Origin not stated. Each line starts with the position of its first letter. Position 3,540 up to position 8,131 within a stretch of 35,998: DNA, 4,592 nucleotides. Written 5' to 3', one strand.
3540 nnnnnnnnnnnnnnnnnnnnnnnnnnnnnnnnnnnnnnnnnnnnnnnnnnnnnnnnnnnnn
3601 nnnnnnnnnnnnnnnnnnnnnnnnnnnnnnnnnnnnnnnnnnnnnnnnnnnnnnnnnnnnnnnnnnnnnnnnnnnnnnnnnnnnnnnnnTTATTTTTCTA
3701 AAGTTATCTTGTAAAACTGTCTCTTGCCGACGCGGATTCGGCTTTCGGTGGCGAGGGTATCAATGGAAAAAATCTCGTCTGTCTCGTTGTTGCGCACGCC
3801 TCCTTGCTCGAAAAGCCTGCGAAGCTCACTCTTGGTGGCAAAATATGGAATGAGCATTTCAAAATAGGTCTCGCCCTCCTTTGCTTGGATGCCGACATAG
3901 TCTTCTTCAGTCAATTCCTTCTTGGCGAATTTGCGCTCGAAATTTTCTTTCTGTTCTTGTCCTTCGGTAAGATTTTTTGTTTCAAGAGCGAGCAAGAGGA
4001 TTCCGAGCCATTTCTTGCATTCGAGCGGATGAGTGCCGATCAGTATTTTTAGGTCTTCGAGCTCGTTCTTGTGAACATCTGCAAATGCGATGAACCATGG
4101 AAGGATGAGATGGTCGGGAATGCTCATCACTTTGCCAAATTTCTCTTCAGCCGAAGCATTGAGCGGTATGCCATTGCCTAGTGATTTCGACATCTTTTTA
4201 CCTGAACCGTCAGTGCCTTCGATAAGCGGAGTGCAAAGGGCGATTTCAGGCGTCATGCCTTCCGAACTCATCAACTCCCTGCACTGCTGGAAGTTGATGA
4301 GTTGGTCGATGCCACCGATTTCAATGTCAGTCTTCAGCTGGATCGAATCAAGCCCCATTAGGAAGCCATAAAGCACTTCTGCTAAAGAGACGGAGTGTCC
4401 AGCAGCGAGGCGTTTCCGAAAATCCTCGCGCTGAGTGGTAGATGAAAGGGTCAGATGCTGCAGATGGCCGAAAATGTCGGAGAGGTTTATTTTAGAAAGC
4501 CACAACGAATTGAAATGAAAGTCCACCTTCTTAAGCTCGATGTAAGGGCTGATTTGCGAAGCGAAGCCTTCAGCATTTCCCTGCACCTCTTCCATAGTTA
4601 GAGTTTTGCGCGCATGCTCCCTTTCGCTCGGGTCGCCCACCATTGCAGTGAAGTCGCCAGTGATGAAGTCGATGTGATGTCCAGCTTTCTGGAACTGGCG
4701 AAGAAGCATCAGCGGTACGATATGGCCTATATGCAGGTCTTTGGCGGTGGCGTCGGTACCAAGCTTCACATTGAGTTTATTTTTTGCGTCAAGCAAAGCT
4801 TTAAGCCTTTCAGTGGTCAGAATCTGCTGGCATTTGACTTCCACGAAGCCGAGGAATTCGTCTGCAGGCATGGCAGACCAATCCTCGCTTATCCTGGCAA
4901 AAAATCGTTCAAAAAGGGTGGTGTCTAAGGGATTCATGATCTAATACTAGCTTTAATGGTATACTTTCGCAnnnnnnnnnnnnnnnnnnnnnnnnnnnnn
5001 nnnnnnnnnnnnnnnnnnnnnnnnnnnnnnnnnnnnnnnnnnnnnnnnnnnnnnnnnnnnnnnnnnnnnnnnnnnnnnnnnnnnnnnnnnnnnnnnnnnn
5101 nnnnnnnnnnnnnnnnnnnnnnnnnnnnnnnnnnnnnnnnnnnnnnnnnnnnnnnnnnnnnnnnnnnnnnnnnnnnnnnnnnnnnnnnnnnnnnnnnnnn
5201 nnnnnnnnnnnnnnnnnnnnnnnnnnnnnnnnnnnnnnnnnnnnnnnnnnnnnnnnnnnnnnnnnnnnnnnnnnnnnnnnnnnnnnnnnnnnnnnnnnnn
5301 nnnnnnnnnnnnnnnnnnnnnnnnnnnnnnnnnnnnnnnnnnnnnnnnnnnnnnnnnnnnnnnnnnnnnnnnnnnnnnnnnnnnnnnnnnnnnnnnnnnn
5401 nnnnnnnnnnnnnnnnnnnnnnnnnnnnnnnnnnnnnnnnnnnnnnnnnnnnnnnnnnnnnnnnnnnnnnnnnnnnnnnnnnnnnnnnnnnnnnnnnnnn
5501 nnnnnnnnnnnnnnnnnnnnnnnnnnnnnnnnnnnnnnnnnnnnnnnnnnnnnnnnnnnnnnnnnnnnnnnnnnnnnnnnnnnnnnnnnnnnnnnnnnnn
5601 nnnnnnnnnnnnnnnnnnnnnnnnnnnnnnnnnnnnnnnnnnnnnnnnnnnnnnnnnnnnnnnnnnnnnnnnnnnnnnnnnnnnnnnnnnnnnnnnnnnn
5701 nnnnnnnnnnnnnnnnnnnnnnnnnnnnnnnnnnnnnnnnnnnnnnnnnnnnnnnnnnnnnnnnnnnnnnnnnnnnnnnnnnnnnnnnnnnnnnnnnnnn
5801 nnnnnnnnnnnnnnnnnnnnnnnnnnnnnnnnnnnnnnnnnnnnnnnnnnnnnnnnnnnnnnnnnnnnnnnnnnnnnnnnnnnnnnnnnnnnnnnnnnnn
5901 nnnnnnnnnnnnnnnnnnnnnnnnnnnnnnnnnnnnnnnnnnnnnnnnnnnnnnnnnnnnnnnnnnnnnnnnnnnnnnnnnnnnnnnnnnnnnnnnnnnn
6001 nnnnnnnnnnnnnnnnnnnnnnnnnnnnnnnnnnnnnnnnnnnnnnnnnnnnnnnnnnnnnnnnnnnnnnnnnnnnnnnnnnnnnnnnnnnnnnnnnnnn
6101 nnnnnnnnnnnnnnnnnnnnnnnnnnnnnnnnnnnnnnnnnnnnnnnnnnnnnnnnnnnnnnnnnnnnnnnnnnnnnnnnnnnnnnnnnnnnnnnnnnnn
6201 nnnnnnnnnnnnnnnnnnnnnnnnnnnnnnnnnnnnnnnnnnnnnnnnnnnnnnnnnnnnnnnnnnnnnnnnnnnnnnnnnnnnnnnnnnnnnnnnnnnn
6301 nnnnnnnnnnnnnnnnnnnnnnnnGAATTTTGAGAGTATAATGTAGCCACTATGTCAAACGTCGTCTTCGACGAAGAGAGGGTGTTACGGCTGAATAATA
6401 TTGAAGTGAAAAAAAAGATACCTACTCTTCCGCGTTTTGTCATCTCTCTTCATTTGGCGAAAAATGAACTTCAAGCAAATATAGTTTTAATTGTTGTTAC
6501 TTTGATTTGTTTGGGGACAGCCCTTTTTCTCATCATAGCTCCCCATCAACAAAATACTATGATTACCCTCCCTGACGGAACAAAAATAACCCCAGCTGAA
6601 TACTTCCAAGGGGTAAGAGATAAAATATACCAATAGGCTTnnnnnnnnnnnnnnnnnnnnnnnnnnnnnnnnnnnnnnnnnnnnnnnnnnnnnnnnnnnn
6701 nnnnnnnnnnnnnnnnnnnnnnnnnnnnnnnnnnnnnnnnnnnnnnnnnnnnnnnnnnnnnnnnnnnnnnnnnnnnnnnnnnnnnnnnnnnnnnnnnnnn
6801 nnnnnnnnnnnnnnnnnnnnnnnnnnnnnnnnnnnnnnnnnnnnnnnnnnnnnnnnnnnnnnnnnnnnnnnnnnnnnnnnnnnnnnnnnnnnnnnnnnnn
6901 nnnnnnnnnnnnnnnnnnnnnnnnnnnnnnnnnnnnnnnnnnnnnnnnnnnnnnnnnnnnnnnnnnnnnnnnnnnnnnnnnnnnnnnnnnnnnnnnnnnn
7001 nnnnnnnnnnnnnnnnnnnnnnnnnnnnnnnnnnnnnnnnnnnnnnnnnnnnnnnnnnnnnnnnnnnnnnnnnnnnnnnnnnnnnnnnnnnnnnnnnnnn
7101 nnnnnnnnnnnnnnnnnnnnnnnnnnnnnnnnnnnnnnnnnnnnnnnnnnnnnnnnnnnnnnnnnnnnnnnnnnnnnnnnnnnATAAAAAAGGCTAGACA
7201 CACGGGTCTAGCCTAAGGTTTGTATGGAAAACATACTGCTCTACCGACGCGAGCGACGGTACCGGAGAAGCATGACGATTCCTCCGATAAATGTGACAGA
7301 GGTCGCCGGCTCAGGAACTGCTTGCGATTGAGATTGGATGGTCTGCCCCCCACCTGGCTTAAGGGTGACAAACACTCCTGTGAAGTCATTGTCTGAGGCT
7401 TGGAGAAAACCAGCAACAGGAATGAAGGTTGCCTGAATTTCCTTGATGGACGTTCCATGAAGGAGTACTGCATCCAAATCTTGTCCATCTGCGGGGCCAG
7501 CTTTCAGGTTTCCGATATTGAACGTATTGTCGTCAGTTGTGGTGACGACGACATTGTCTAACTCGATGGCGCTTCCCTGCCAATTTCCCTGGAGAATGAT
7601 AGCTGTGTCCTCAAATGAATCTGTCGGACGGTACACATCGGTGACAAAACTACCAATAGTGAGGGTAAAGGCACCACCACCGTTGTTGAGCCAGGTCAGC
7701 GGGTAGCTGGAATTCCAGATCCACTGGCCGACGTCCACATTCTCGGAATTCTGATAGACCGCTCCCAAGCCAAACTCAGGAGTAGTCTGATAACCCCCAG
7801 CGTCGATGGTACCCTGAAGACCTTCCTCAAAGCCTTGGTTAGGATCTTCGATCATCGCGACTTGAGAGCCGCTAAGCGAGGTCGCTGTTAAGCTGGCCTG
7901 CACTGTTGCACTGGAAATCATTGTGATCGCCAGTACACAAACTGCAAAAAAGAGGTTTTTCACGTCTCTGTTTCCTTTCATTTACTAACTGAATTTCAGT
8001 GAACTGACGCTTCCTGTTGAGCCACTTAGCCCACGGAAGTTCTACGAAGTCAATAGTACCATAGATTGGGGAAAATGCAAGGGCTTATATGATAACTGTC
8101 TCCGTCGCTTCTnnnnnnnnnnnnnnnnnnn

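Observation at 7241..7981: PEP-CTERM protein in an apparent Patescibacteria genome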

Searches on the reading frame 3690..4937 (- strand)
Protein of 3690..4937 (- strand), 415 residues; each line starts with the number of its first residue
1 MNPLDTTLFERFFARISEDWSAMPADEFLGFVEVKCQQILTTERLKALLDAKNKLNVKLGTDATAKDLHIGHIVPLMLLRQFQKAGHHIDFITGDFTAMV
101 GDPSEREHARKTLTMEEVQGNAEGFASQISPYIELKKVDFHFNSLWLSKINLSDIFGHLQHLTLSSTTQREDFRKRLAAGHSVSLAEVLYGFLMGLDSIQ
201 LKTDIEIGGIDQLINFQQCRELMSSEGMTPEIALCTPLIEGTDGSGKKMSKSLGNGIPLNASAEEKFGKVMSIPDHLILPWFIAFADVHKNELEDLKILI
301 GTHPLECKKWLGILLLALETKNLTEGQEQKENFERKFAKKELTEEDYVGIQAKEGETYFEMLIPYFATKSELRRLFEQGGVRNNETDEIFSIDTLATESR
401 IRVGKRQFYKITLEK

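Call 15: search_protein_families(library=pfam, proteins=[window:3690-4937:-], max_evalue=0.001)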
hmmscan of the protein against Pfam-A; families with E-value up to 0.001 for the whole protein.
window:3690-4937:- (415 aa): 1 family
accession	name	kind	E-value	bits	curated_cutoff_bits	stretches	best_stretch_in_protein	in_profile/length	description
PF00579.31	tRNA-synt_1b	-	6.8e-53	180.3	21.1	1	52-323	3-274/292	tRNA synthetases class I (W and Y)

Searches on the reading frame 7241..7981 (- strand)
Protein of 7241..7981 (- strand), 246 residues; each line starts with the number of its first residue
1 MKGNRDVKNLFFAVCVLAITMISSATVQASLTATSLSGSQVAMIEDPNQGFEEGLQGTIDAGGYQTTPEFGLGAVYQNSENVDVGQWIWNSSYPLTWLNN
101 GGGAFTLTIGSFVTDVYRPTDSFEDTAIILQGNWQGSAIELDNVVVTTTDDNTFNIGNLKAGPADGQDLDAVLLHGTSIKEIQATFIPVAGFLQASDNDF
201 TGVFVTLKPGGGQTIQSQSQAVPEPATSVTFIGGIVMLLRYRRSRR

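Call 3: search_protein_families(library=ncbifam, proteins=[window:7241-7981:-], max_evalue=10)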
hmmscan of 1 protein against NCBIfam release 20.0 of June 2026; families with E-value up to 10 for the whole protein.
window:7241-7981:- (246 aa): 6 families
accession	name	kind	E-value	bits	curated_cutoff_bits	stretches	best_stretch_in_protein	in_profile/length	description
NF041928.1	choice_anch_W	domain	6e-05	22.7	45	1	13-175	2-163/196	choice-of-anchor W domain-containing protein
NF038129.1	PEP_NF038129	equivalog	0.012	15.4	65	1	217-244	167-193/194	NF038129 family PEP-CTERM protein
NF033947.0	PEP-cistern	hypoth_equivalog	0.026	14.3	60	1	208-243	159-194/195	cistern family PEP-CTERM protein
TIGR02595.1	PEP_CTERM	domain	0.027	15.3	16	1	222-246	1-24/24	PEP-CTERM sorting domain-containing protein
NF038118.1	PEP_CTERM_CCXG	equivalog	0.043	13.5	90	1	217-245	171-199/199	CCXG family PEP-CTERM protein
NF038119.1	PEP_CTERM_MHFG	equivalog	0.13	12.6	100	1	208-245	222-259/260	MHFG family PEP-CTERM protein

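Call 4: search_protein_families(library=pfam, proteins=[window:7241-7981:-], max_evalue=10)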
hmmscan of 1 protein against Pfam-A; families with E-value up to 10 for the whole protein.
window:7241-7981:- (246 aa): 1 family
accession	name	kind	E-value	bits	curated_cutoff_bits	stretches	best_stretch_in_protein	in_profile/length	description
PF07589.16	PEP-CTERM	-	0.025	15.1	20.7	1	221-246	1-24/24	PEP-CTERM motif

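Call 12: find_homologous_proteins(query=window:7241-7981:-, max_evalue=0.01)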
Query window:7241-7981:- (246 aa): 1 proteins with E <= 0.01 among 1092 candidates.
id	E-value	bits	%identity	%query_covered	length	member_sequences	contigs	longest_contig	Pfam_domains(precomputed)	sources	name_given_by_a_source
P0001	4.7e-158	542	100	100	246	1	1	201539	-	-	-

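Call 23: search_protein_representatives(protein=window:7241-7981:-)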
Query: 246 residues. Proteins with E-value up to 0.001 (for the whole library): 9; up to 1e-10: 1; up to 1e-30: 1. The best 9 are listed.
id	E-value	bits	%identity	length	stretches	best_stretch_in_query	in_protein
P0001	1.5e-158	541.5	100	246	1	1-246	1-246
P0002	1.9e-09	53.5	31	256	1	8-239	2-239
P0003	3.6e-07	46.0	24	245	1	11-228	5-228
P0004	3.8e-07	46.0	33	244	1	14-235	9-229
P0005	1.4e-04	37.6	36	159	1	8-153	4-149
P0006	1.5e-04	37.5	29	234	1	4-206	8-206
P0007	4.1e-04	36.0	29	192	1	8-178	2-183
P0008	5.3e-04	35.7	41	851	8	70-106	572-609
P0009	7.8e-04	35.1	29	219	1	20-136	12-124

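Call 27: find_homologous_proteins(query=A1, max_evalue=0.001)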
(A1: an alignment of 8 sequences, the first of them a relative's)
Query A1 (8 sequences) (246 aa, profile of the alignment): 5 proteins with E <= 0.001 among 8000 candidates.
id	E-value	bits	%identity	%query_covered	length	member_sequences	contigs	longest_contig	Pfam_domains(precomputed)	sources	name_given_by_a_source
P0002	1.4e-90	321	27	91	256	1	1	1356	-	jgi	jgi:hypothetical protein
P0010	2.2e-85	304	30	87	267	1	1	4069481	-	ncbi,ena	-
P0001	3.2e-83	297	100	100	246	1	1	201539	-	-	-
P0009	1.3e-67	246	34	27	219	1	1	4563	-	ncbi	-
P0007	6.2e-66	240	26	70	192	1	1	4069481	-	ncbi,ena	-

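Call 28: find_encoding_contigs(protein=P0001, flank=3000, max_places=4)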
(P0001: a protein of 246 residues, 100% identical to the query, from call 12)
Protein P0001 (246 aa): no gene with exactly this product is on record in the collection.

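Call 29: find_encoding_contigs(protein=P0010, flank=10000, max_places=3)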
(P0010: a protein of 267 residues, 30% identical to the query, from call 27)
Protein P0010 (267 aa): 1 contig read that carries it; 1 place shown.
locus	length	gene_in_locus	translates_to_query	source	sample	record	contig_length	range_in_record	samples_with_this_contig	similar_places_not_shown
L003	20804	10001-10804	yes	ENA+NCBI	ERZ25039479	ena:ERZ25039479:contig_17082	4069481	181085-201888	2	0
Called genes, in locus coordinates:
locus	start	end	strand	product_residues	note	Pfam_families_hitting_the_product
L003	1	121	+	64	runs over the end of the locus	-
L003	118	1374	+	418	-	-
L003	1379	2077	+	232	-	-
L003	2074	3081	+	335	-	-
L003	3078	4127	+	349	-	PF03743:TrbI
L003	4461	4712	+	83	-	-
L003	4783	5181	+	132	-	-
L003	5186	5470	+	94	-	-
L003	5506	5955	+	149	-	-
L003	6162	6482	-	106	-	-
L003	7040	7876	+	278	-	PF06067:DUF932 (weak)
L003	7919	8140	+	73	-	-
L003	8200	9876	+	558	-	PF02195:ParB_N, PF17762:HTH_ParB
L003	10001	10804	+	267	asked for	-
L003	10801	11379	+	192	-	-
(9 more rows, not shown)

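Call 30: find_encoding_contigs(protein=P0009, flank=5000, max_places=3)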
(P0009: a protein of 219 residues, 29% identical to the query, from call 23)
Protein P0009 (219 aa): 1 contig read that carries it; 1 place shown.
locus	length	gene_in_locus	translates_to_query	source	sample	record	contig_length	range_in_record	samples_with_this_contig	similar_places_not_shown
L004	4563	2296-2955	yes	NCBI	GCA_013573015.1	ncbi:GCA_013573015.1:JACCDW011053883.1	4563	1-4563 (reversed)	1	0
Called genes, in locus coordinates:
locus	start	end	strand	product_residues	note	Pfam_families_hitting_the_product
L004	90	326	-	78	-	PF01978:TrmB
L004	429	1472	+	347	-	PF13458:Peripla_BP_6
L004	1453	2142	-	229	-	PF00483:NTP_transferase, PF12804:NTP_transf_3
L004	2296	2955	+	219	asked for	-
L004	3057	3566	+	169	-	PF01797:Y1_Tnp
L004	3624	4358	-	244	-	PF00535:Glycos_transf_2, PF10111:Glyco_tranf_2_2 (weak), PF13641:Glyco_tranf_2_3 (faint)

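Call 37: find_related_loci(query=A2, collection=genome_contigs, flank=10000)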
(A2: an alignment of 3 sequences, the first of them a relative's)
Query A2 (267 aa) in genome_contigs; peptide patterns used: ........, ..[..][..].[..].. (x = any residue, [..] = any of these).
36 stretches matched a pattern; 2 encode a relative of the query (tblastn E <= 1e-3); 1 distinct loci.
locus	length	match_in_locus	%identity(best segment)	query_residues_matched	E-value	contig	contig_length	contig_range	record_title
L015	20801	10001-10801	100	1-267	2e-177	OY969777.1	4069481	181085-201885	MAG: uncultured Verrucomicrobiae bacterium isolate MFD01689.bin.c.1 genome assembly, chromosome: 1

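Call 56: predict_structure(alignment_id=A1)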
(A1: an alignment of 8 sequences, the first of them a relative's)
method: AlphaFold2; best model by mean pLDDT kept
length: 246 residues; sequences in the alignment: 8
mean_pLDDT: 76.6   pTM: 0.69
mean pLDDT of the five models: 76.6, 76.5, 74.5, 74.5, 73.9
residues with pLDDT >= 90: 50; 70-90: 121; 50-70: 64; < 50: 11
segments of 3 or more residues with pLDDT < 50: 24-27, 195-198
pLDDT, mean of each block of 10 residues (from residue 1): 63 75 54 88 83 81 66 75 76 92 88 88 85 82 92 91 85 83 90 52 65 54 53 75 79
secondary structure, 60 per line:
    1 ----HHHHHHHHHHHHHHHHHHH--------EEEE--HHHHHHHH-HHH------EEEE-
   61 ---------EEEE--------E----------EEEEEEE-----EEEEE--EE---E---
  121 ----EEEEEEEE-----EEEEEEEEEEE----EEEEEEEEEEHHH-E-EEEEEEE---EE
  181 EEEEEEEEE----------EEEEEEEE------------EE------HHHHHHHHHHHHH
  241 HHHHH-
elements in order: H5-23 E32-35 H38-45 E56-59 E70-73 E93-99 E105-109 E125-132 E138-148 E153-162 E169-175 E179-189 E200-207 H228-245

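Call 60: fold_search(model_id=the predicted structure, library=pdb)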
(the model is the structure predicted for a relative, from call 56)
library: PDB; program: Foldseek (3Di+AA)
matches with E <= 10: 1339; with E <= 0.001: 1
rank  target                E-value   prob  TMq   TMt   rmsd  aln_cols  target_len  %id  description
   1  7ljg_A                9.7e-04  1.00  0.42  0.45   6.1       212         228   11  Crystal Structure of Lectin from Dioclea altissima (released 2022-02-09)
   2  2gdf_A                1.6e-03  1.00  0.44  0.47   5.4       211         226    8  Crystal structure of Dioclea violacea seed lectin (released 2006-09-16)
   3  4pcr_A                2.5e-03  1.00  0.39  0.41   7.0       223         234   10  Crystal structure of Canavalia brasiliensis seed lectin (ConBr) complexed with Gamma-Aminobutyric Acid (GABA) (released 2015-04-22)
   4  7ljg_B                3.1e-03  1.00  0.41  0.45   6.0       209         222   13  Crystal Structure of Lectin from Dioclea altissima (released 2022-02-09)
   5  5z5l_C                4.0e-03  1.00  0.42  0.44   5.2       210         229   10  Crystal structure of ConA-R5M (released 2019-04-10)
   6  1dq4_B                4.2e-03  1.00  0.39  0.42   6.1       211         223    8  A transient unlocked concanavalin A structure with MN2+ bound in the transition metal ion binding site S1 and an empty (released 2000-01-19)
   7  3rrd                  1.1e-02  1.00  0.43  0.45   5.3       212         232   11  Native structure of Dioclea virgata lectin (released 2011-11-09)
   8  6gw9                  1.1e-02  1.00  0.42  0.44   5.9       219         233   10  Concanavalin A structure determined with data from the EuXFEL, the first MHz free electron laser (released 2018-09-05)
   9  1ajo_B                1.1e-02  0.97  0.31  0.35   9.5       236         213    8  CIRCULARLY PERMUTED (1-3,1-4)-BETA-D-GLUCAN 4-GLUCANOHYDROLASE CPA16M-127 (released 1998-05-06)
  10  1enq_D                1.3e-02  0.99  0.38  0.41   7.8       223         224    8  CO-CRYSTALS OF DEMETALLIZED CONCANAVALIN A WITH ZINC HAVING A ZINC ION BOUND IN THE S1 SITE (released 1996-08-17)
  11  1dq4_A                1.4e-02  1.00  0.38  0.41   6.4       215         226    9  A transient unlocked concanavalin A structure with MN2+ bound in the transition metal ion binding site S1 and an empty (released 2000-01-19)
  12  4k1y_A                1.4e-02  0.99  0.37  0.38   7.0       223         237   11  Crystal structure of Canavalia boliviana lectin in complex with Man1-3Man-OMe (released 2014-04-09)
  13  5z5l_D                1.6e-02  1.00  0.42  0.44   5.3       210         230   10  Crystal structure of ConA-R5M (released 2019-04-10)
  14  1ens_B                1.6e-02  1.00  0.40  0.43   6.2       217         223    8  CRYSTALS OF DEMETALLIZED CONCANAVALIN A SOAKED WITH COBALT HAVING A COBALT ION BOUND IN THE S1 SITE (released 1996-08-17)
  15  2ovu_A                1.6e-02  0.97  0.33  0.34   7.2       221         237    9  Crystal structure of a lectin from Canavalia gladiata (CGL) in complex with man1-2man-OMe (released 2007-10-23)
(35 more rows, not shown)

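Call 69: search_protein_families(library=ncbifam, alignment_id=A1, max_evalue=0.01)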
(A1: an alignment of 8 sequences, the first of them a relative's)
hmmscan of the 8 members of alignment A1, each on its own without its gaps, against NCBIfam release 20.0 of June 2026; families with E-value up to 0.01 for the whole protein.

A. member 1, P0001 (246 aa): 1 family
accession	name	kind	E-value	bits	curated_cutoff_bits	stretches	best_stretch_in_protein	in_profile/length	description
NF041928.1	choice_anch_W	domain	6e-05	22.7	45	1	13-175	2-163/196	choice-of-anchor W domain-containing protein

B. families by the number of members that match (of 8 scanned): 6 families
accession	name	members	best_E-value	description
NF041928.1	choice_anch_W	3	1.2e-08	choice-of-anchor W domain-containing protein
NF038126.1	PEP_CTERM_FxDxF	2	9.9e-06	FxDxF family PEP-CTERM protein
TIGR02595.1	PEP_CTERM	2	0.001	PEP-CTERM sorting domain-containing protein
NF033554.9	floc_PepA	1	6.2e-05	flocculation-associated PEP-CTERM protein PepA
NF038129.1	PEP_NF038129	1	0.0001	NF038129 family PEP-CTERM protein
NF035944.1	PEPxxWA-CTERM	1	0.00049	PEPxxWA-CTERM sorting domain-containing protein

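Call 74: list_cluster_members(proteins=[P0002, P0003, P0004, P0005, P0006, P0009, P0010])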
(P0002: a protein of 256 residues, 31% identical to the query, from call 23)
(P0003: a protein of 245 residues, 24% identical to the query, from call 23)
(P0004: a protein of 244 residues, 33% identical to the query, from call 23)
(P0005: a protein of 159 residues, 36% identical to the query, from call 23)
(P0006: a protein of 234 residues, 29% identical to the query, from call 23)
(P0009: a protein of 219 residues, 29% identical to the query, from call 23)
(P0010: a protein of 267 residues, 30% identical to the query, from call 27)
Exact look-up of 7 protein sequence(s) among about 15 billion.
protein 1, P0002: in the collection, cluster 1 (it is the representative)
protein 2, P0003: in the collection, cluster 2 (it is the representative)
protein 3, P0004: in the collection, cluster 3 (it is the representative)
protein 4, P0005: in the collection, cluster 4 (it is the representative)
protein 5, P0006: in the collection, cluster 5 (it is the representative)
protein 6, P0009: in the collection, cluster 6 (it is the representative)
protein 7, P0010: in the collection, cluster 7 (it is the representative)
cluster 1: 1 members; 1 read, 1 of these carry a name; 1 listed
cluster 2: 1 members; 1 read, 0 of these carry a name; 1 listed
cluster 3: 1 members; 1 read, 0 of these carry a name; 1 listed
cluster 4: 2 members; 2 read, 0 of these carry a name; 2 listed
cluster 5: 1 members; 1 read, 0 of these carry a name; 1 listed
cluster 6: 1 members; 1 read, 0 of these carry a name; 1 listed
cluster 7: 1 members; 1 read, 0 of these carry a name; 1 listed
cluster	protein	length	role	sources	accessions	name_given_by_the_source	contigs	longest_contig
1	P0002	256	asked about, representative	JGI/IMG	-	hypothetical protein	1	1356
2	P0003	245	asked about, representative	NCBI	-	-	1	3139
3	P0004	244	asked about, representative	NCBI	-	-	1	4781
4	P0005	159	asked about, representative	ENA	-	-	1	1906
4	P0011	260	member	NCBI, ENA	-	-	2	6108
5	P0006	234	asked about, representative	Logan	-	-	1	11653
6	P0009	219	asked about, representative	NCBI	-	-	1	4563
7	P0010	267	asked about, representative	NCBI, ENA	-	-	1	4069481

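Call 75: find_encoding_contigs(protein=P0006, flank=8000, max_places=2)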
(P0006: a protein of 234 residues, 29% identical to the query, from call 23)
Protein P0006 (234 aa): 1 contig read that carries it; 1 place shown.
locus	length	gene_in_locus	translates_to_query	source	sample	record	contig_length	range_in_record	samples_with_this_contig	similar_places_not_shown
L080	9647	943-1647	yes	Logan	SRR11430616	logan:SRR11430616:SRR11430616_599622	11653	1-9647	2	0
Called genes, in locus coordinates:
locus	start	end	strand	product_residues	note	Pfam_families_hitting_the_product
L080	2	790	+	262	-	?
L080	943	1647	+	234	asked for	-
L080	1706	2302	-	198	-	PF07963:N_methyl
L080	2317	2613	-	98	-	-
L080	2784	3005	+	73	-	-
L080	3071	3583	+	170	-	-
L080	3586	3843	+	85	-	-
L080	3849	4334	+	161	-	PF20329:DUF6624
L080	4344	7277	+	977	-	PF00133:tRNA-synt_1, PF01406:tRNA-synt_1e (faint), PF09334:tRNA-synt_1g, PF08264:Anticodon_1, PF19302:DUF5915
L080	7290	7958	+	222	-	PF00300:His_Phos_1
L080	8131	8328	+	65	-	-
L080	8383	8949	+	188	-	PF00717:Peptidase_S24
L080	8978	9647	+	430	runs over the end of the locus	PF00817:IMS, PF11798:IMS_HHH (faint), PF11799:IMS_C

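Call 76: find_encoding_contigs(protein=P0011, flank=6000, max_places=2)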
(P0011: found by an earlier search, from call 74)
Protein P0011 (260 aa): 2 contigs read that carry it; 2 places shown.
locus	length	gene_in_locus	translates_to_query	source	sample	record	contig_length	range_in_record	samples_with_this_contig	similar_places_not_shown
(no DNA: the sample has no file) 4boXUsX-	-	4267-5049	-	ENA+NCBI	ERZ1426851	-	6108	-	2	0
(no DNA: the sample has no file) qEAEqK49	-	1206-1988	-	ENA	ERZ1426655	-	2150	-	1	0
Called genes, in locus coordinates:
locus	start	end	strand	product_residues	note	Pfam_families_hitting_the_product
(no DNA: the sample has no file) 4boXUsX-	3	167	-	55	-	?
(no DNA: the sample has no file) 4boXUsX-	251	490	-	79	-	-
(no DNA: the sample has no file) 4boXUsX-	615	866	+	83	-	-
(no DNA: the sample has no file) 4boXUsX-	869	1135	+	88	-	-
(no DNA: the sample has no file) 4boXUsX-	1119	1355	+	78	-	-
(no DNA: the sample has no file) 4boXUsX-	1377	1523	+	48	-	-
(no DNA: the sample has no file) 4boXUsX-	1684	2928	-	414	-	PF00675:Peptidase_M16, PF05193:Peptidase_M16_C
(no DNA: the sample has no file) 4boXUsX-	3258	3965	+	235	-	-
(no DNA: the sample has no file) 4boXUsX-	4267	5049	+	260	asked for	-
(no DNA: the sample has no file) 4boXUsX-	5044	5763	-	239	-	PF07963:N_methyl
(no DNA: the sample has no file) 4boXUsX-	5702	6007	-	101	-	-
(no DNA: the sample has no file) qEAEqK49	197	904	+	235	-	-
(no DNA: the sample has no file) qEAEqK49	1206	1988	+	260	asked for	-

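Call 79: find_encoding_contigs(protein=P0003, flank=5000, max_places=2)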
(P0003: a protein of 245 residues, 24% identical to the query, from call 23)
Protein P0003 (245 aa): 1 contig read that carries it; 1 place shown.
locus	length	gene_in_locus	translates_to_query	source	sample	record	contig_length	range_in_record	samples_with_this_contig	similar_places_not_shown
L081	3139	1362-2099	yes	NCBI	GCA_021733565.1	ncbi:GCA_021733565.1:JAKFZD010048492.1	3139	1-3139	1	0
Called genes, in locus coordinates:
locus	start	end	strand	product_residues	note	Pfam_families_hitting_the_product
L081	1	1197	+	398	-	?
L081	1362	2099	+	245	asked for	-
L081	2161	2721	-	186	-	PF07963:N_methyl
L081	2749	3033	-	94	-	-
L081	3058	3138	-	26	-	?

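Call 80: find_encoding_contigs(protein=P0004, flank=5000, max_places=2)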
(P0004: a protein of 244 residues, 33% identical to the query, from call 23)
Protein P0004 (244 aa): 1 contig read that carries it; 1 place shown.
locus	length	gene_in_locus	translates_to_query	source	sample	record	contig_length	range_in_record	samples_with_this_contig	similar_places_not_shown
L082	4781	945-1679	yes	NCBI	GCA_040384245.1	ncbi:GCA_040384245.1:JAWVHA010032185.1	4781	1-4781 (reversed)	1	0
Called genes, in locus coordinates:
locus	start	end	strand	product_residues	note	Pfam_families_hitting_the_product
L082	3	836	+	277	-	?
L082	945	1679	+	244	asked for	-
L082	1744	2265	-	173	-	PF07963:N_methyl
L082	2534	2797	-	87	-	PF02518:HATPase_c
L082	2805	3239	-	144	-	-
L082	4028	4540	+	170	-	-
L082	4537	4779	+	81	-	?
